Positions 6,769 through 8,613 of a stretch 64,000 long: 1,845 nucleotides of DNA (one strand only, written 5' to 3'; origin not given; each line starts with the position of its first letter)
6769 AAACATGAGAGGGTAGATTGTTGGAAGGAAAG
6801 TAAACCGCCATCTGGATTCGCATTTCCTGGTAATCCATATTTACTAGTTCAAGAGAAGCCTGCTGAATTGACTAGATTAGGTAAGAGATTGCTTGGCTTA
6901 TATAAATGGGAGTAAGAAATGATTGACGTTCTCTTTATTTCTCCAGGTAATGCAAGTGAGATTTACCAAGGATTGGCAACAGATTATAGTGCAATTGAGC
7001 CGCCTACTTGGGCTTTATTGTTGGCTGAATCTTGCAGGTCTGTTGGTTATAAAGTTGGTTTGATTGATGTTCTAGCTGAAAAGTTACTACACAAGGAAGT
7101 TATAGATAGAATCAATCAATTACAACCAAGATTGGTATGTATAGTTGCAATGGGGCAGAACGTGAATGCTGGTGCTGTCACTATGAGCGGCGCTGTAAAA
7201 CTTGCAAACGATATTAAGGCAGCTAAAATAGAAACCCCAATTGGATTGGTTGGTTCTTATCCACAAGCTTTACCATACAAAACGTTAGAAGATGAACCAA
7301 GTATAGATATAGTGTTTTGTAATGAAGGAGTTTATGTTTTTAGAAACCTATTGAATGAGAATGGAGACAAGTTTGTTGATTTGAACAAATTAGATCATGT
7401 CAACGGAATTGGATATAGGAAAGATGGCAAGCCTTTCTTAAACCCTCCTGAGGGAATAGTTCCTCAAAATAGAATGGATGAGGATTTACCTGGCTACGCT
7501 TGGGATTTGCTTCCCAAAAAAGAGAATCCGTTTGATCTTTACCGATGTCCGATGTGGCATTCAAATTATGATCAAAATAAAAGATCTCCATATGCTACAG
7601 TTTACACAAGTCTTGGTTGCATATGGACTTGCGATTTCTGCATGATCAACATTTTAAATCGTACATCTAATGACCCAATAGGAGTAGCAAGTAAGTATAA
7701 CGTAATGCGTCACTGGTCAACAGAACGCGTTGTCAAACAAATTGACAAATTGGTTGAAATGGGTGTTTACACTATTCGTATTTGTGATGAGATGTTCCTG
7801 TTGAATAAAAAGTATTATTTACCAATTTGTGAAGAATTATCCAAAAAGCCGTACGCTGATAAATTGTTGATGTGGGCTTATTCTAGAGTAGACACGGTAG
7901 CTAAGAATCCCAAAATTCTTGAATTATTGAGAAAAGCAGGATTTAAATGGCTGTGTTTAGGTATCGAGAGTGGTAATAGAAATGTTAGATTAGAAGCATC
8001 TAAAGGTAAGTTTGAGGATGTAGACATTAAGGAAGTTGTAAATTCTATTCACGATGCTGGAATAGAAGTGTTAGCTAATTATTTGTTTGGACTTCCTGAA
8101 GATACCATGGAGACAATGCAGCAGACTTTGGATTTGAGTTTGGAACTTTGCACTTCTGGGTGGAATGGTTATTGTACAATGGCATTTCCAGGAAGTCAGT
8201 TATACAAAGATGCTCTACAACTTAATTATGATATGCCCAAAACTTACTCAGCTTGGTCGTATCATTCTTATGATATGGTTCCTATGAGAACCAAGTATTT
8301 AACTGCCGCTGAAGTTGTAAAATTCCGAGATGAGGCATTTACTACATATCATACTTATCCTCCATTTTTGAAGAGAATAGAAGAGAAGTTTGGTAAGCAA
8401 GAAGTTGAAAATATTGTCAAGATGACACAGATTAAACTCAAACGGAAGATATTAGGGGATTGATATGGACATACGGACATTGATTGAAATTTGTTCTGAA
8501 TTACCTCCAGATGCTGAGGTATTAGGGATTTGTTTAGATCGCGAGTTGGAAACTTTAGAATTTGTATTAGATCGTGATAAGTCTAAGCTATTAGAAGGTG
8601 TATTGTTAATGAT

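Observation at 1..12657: Large phage-borne nucleotide-sugar synthesis and glycosylation island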

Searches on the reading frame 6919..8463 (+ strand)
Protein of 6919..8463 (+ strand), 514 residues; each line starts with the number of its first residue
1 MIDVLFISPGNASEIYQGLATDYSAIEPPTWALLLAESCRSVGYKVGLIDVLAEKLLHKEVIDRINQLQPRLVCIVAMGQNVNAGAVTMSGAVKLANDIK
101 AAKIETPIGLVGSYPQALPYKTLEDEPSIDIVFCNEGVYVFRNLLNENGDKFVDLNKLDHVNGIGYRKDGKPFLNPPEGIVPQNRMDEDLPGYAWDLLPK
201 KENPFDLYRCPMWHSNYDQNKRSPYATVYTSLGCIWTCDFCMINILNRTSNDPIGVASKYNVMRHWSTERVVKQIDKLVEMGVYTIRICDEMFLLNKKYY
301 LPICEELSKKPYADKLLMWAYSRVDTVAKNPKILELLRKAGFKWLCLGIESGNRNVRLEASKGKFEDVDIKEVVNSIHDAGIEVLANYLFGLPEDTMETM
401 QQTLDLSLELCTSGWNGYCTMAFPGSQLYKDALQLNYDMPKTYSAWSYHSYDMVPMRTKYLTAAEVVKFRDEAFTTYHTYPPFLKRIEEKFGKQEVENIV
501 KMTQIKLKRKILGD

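Call 5: search_protein_families(library=pfam, proteins=[window:6919-8463:+], max_evalue=0.01)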
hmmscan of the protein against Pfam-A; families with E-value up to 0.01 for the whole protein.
window:6919-8463:+ (514 aa): 2 families
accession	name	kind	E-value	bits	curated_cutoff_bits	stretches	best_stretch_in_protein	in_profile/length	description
PF04055.27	Radical_SAM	-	2.1e-16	61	29.5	1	230-406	3-165/166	Radical SAM superfamily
PF02310.24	B12-binding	-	6.3e-10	39.4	32.1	1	23-144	8-120/121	B12 binding domain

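Call 12: search_dna_similar(query=window:6919-8463:+, collection=phages, mode=protein, max_rows=25)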
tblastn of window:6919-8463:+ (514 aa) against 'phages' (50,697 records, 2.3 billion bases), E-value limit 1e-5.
Records with a match: 2; places in all: 2; records where one place covers at least 80% of the query: 0.
Best place of each record, by identity: <60% 2.
By first word of the organism name: Streptomyces 2.
By host as written in the record: Streptomyces flavovirens 2.
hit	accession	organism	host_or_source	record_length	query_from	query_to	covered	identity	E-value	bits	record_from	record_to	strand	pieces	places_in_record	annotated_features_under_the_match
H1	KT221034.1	Streptomyces phage SF3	Streptomyces flavovirens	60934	35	404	72%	22.0%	1e-9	67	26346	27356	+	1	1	hypothetical protein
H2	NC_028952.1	Streptomyces phage SF3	Streptomyces flavovirens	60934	35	404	72%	22.0%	1e-9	67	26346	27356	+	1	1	B12-binding domain-containing radical SAM protein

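Call 16: find_homologous_proteins(query=window:6919-8463:+, max_evalue=0.00001)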
Query window:6919-8463:+ (514 aa): 5085 proteins with E <= 0.00001 among 8000 candidates; the best 120 are listed.
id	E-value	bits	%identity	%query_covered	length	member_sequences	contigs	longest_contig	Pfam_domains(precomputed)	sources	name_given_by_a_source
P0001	0.0e+0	1202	100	100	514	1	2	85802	PF04055.28,PF02310.25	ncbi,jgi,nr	ncbi:radical SAM protein [Candidatus Parcubacteria bacterium]|nr:MAG: radical SAM protein [Candidatu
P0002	5.9e-258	875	73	100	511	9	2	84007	PF04055.28,PF02310.25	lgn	-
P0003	1.8e-256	870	74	100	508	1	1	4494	PF04055.28,PF02310.25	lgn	-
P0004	1.9e-253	860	80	53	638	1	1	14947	PF04055.28,PF02310.25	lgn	-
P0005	1.0e-247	841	70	100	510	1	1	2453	PF04055.28,PF02310.25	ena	-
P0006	1.9e-247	840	70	100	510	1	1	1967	PF04055.28,PF02310.25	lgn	-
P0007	3.1e-244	829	69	100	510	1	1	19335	PF04055.28,PF02310.25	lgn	-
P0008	8.6e-243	825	69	100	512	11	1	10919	PF04055.28,PF02310.25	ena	-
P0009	2.1e-242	823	69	100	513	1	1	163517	PF04055.28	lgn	-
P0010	2.5e-240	816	67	100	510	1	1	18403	PF04055.28,PF02310.25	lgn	-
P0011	1.5e-238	811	69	100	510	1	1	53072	PF04055.28,PF02310.25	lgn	-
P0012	2.3e-236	803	67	99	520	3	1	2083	PF04055.28,PF02310.25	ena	-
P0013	9.3e-236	801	68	100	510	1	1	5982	PF04055.28,PF02310.25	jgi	jgi:radical SAM superfamily enzyme YgiQ (UPF0313 family)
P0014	3.2e-235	800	66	100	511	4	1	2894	PF04055.28,PF02310.25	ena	-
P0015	6.7e-234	795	67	99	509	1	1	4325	PF04055.28,PF02310.25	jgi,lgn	jgi:radical SAM superfamily enzyme YgiQ (UPF0313 family)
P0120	9.8e-215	732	60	100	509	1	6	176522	PF04055.28,PF02310.25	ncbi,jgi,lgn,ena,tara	tara:strand:+ start:4838 stop:6367 length:1530 start_codon:yes stop_codon:yes gene_type:complete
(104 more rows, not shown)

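Call 17: find_encoding_contigs(protein=P0001, flank=10000, max_places=4)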
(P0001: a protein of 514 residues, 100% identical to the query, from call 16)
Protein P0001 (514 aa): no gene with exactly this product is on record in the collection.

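Call 18: find_encoding_contigs(protein=P0002, flank=10000, max_places=3)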
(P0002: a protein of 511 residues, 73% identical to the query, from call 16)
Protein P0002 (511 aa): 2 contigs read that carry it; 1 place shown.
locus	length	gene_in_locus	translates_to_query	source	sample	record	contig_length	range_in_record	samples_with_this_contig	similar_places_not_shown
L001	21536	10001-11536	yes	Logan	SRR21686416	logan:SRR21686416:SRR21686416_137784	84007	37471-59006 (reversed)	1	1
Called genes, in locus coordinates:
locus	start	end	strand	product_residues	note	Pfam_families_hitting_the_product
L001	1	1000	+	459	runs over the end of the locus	PF00702:Hydrolase, PF13419:HAD_2, PF00483:NTP_transferase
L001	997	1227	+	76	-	-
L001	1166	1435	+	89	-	-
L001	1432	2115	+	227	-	-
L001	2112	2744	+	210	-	-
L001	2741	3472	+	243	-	PF13578:Methyltransf_24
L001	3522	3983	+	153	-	-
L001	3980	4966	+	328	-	-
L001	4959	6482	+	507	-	PF00535:Glycos_transf_2, PF01531:Glyco_transf_11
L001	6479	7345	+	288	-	PF00852:Glyco_transf_10 (weak)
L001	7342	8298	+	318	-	PF01073:3Beta_HSD (weak), PF01370:Epimerase, PF02719:Polysacc_synt_2, PF04321:RmlD_sub_bind, PF16363:GDP_Man_Dehyd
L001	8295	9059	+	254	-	PF00456:Transketolase_N, PF13292:DXP_synthase_N, PF09364:XFP_N (weak), PF02775:TPP_enzyme_C (faint)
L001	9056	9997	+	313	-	PF02779:Transket_pyr, PF02780:Transketolase_C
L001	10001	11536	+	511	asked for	PF02310:B12-binding, PF04055:Radical_SAM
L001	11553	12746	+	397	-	PF00155:Aminotran_1_2 (weak), PF01041:DegT_DnrJ_EryC1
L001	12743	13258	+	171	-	PF00908:dTDP_sugar_isom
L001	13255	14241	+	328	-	PF00288:GHMP_kinases_N, PF08544:GHMP_kinases_C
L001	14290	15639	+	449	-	PF01041:DegT_DnrJ_EryC1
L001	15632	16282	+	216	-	PF13578:Methyltransf_24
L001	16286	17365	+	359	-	PF01073:3Beta_HSD, PF01370:Epimerase, PF04321:RmlD_sub_bind, PF16363:GDP_Man_Dehyd, PF07993:NAD_binding_4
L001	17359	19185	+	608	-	PF02776:TPP_enzyme_N, PF00205:TPP_enzyme_M, PF02775:TPP_enzyme_C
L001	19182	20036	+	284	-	PF01118:Semialdhyde_dh (weak), PF09290:AcetDehyd-dimer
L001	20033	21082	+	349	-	PF00682:HMGL-like, PF03102:NeuB (weak), PF07836:DmpG_comm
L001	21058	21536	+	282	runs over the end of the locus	PF04321:RmlD_sub_bind, PF01370:Epimerase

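Call 19: find_encoding_contigs(protein=P0120, flank=10000, max_places=3)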
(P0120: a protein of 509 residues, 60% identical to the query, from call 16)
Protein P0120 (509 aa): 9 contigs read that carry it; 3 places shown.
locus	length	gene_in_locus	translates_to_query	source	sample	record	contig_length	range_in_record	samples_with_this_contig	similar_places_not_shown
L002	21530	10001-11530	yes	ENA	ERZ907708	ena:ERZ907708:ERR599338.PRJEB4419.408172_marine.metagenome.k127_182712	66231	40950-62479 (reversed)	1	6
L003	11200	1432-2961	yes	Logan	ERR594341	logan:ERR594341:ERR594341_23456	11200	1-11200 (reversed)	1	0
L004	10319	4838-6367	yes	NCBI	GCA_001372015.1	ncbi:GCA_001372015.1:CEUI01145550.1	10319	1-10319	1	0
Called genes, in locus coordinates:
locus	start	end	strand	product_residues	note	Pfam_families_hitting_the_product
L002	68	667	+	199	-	PF13392:HNH_3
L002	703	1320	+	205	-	-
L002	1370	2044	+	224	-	-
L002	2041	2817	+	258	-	PF12705:PDDEXK_1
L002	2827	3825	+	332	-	PF03951:Gln-synt_N, PF00120:Gln-synt_C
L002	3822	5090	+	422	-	PF20706:GT4-conflict, PF00534:Glycos_transf_1, PF13692:Glyco_trans_1_4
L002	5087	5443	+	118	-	-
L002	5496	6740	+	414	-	-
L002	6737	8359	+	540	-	PF00535:Glycos_transf_2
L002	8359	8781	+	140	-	-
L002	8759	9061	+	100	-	PF06127:Mpo1-like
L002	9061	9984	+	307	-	PF01073:3Beta_HSD, PF01370:Epimerase, PF02719:Polysacc_synt_2, PF04321:RmlD_sub_bind, PF05368:NmrA (faint), PF16363:GDP_Man_Dehyd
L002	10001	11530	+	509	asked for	PF02310:B12-binding (faint), PF04055:Radical_SAM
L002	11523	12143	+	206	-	PF00676:E1_dh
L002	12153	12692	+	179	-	PF02779:Transket_pyr (weak)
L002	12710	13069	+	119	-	-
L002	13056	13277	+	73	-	-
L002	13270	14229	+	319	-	-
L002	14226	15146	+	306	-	-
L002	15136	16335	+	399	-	PF04055:Radical_SAM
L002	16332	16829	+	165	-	-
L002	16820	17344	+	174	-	PF00908:dTDP_sugar_isom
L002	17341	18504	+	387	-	PF01041:DegT_DnrJ_EryC1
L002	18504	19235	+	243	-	PF00294:PfkB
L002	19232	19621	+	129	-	PF01467:CTP_transf_like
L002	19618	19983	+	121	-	PF00190:Cupin_1 (weak), PF07883:Cupin_2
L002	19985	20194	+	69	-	-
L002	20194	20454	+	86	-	PF09723:Zn_ribbon_8 (weak)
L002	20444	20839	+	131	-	-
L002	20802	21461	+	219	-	-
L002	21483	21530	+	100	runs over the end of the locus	-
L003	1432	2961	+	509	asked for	PF02310:B12-binding (faint), PF04055:Radical_SAM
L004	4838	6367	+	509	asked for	PF02310:B12-binding (faint), PF04055:Radical_SAM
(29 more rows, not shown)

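Call 24: search_protein_families(library=ncbifam, proteins=[window:6919-8463:+], max_evalue=0.001)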
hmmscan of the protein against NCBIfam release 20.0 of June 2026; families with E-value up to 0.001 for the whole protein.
window:6919-8463:+ (514 aa): 22 families
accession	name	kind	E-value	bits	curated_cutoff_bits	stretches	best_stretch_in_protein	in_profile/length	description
TIGR03471.1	HpnJ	equivalog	2e-30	106.1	577.6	1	84-490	76-445/472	hopanoid biosynthesis associated radical SAM protein HpnJ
TIGR02026.1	BchE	equivalog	1.7e-27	96.4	481.35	1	26-468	19-418/497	magnesium-protoporphyrin IX monomethyl ester anaerobic oxidative cyclase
NF050148.1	rSAM_ApyD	equivalog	1.4e-20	73.3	750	1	92-502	90-454/645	RiPP biosynthesis radical SAM protein ApyD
TIGR04479.1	bcpD_PhpK_rSAM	subfamily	4e-18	65.1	600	1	195-406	211-405/504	PhpK family radical SAM P-methyltransferase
NF033070.1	rSAM_AprD4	equivalog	5.8e-15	55.1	500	1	226-466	197-420/456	AprD4 family radical SAM diol-dehydratase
TIGR04072.2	rSAM_ladder_B12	equivalog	6.1e-14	51.5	360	1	221-412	176-351/443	lipid biosynthesis B12-binding/radical SAM protein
NF038361.1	rSAM_Sden_1168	equivalog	2.8e-12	46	575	1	122-434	192-475/560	Sden_1168 family B12-binding radical SAM P-methyltransferase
TIGR04014.1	B12_SAM_MJ_0865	equivalog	2.1e-10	40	360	1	219-443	154-369/434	methyl-coenzyme M reductase glutamine C-methyltransferase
TIGR04013.1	B12_SAM_MJ_1487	hypoth_equivalog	2.3e-10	39.9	251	0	333-430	256-355/382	TIGR04013 family B12-binding domain/radical SAM domain-containing protein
NF045585.1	rSAM_slr0320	equivalog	6.7e-10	38.1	775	1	216-410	226-409/511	photosystem II high light acclimation radical SAM protein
TIGR04367.1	HpnR_B12_rSAM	equivalog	8.3e-10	37.8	650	1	34-352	27-296/490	hopanoid C-3 methylase HpnR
NF033712.0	B12_rSAM_KedN5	subfamily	3.7e-09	35.4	700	1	116-405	102-365/624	KedN5 family methylcobalamin-dependent radical SAM C-methyltransferase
TIGR04295.1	B12_rSAM_oligo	hypoth_equivalog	4.8e-09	35.4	400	1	37-355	33-307/422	TIGR04295 family B12-binding domain-containing radical SAM protein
TIGR04428.1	B12_rSAM_trp_MT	equivalog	2.3e-08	32.9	500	1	218-413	209-401/558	tryptophan 2-C-methyltransferase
TIGR04190.1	B12_SAM_Ta0216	equivalog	3.2e-08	32.6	500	1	34-411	42-395/554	TIGR04190 family B12-binding domain/radical SAM domain protein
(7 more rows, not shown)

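Call 30: find_related_loci(query=window:6919-8463:+, collection=viral_contigs, flank=10000)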
Query window:6919-8463:+ (514 aa) in viral_contigs; peptide patterns used: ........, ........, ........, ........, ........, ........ (x = any residue, [..] = any of these).
30 stretches matched a pattern; 27 encode a relative of the query (tblastn E <= 1e-3); 27 distinct loci.
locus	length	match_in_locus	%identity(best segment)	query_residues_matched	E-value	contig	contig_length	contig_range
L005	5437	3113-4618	49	4-514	6e-154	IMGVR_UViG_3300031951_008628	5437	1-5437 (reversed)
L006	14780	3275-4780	49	4-514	4e-152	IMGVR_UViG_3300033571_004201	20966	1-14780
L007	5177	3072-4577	48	4-514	4e-154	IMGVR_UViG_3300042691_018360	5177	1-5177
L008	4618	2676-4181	49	4-514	4e-155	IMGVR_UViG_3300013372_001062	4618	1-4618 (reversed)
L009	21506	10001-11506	49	4-514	5e-151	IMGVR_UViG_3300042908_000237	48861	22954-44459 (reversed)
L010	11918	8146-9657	47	1-514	1e-150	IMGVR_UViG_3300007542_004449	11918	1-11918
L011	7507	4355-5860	48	4-514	1e-150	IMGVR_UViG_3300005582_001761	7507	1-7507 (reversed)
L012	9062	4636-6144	49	4-514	3e-150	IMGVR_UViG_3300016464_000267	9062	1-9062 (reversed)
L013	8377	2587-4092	48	4-514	6e-150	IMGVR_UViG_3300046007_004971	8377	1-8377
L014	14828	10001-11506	48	4-514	2e-148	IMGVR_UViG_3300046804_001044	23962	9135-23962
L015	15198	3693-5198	48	4-514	2e-148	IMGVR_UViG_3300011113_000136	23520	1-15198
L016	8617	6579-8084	48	4-514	6e-148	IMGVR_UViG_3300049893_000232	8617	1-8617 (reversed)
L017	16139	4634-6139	48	4-514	8e-148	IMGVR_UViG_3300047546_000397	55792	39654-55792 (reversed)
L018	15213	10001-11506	47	4-514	1e-146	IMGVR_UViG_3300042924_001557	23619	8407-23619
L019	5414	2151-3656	47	4-514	3e-148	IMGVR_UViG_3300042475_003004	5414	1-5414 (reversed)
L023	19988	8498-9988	47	4-514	4e-145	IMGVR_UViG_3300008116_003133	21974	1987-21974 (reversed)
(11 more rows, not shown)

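Call 34: search_protein_families(library=pfam, proteins=[L009:4546-5640:+, L009:5664-7007:+, L009:7084-7623:+, L009:7654-8088:+, L009:8057-9562:+, L009:9555-9974:+, L009:16274-16810:+, L009:16815-17267:+, L009:17264-18331:+, L009:18328-20034:+], max_evalue=0.001)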
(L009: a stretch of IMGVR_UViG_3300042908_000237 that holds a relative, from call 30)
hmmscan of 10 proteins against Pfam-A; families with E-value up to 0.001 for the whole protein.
L009:4546-5640:+ (364 aa): 1 family
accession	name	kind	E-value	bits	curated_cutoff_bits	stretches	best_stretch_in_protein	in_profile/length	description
PF25623.1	T4_CASP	-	8.7e-68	229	27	1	123-346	1-226/247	T4-phage like capsid assembly scaffolding protein family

L009:5664-7007:+ (447 aa): 1 family
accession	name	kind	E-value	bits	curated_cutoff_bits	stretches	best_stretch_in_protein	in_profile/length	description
PF07068.17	Gp23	-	7.3e-141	470.3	24.4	1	75-443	1-376/376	Major capsid protein Gp23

L009:7084-7623:+ (179 aa): 0 families

L009:7654-8088:+ (144 aa): 1 family
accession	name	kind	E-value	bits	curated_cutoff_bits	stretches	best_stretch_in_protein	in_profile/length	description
PF11056.14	UvsY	-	3.8e-28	99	22.8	1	10-143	1-127/128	Recombination, repair and ssDNA binding protein UvsY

L009:8057-9562:+ (501 aa): 5 families
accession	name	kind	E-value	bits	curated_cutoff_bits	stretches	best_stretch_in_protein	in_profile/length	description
PF04851.21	ResIII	-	1.4e-22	80.8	22.5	1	128-268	8-162/164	Type III restriction enzyme, res subunit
PF00270.35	DEAD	-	3e-17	63.3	26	1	126-269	2-161/167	DEAD/DEAH box helicase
PF21241.2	UvsW_N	-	8.2e-16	58.6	25.3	1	22-92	12-81/81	DNA helicase UvsW, N-terminal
PF00271.37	Helicase_C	-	4e-07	30.7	23.5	1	342-449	6-110/110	Helicase conserved C-terminal domain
PF18766.7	SWI2_SNF2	-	5.2e-07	30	26.7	1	146-267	26-154/221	SWI2/SNF2 ATPase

L009:9555-9974:+ (139 aa): 1 family
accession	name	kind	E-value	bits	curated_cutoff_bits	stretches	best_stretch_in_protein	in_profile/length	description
PF20198.3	DUF6561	-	2.9e-05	24.4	27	1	3-89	2-83/84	Family of unknown function (DUF6561)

L009:16274-16810:+ (178 aa): 0 families

L009:16815-17267:+ (150 aa): 1 family
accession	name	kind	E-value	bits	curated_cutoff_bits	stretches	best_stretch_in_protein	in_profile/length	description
PF01467.32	CTP_transf_like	-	2.2e-11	44.5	21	1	16-141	2-132/133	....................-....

L009:17264-18331:+ (355 aa): 2 families
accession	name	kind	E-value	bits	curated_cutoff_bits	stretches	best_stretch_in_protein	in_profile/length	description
PF00149.33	Metallophos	-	7.8e-12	46.5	21.5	1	1-191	1-190/191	Calcineurin-like phosphoesterase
PF12850.12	Metallophos_2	-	2.9e-06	27.8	27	1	1-224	1-152/154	Calcineurin-like phosphoesterase superfamily domain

L009:18328-20034:+ (568 aa): 6 families
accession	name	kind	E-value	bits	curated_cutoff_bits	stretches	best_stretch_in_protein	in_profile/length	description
PF02463.25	SMC_N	-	3.6e-11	43.4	40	1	5-553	3-207/220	RecF/RecN/SMC N terminal domain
PF13476.12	AAA_23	-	1e-10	43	27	1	6-234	1-197/201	AAA domain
PF13555.12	AAA_29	-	4e-08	33.3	27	1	20-60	15-55/61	P-loop containing region of AAA domain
PF01580.24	FtsK_SpoIIIE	-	9.2e-05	22.4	24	1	17-51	28-63/221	FtsK/SpoIIIE family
PF13304.12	AAA_21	-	0.00035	21.2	27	0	30-81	2-62/304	AAA domain, putative AbiEii toxin, Type IV TA system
PF07794.16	DUF1633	-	0.00092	17.9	26.4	0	265-393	576-689/854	Protein of unknown function (DUF1633)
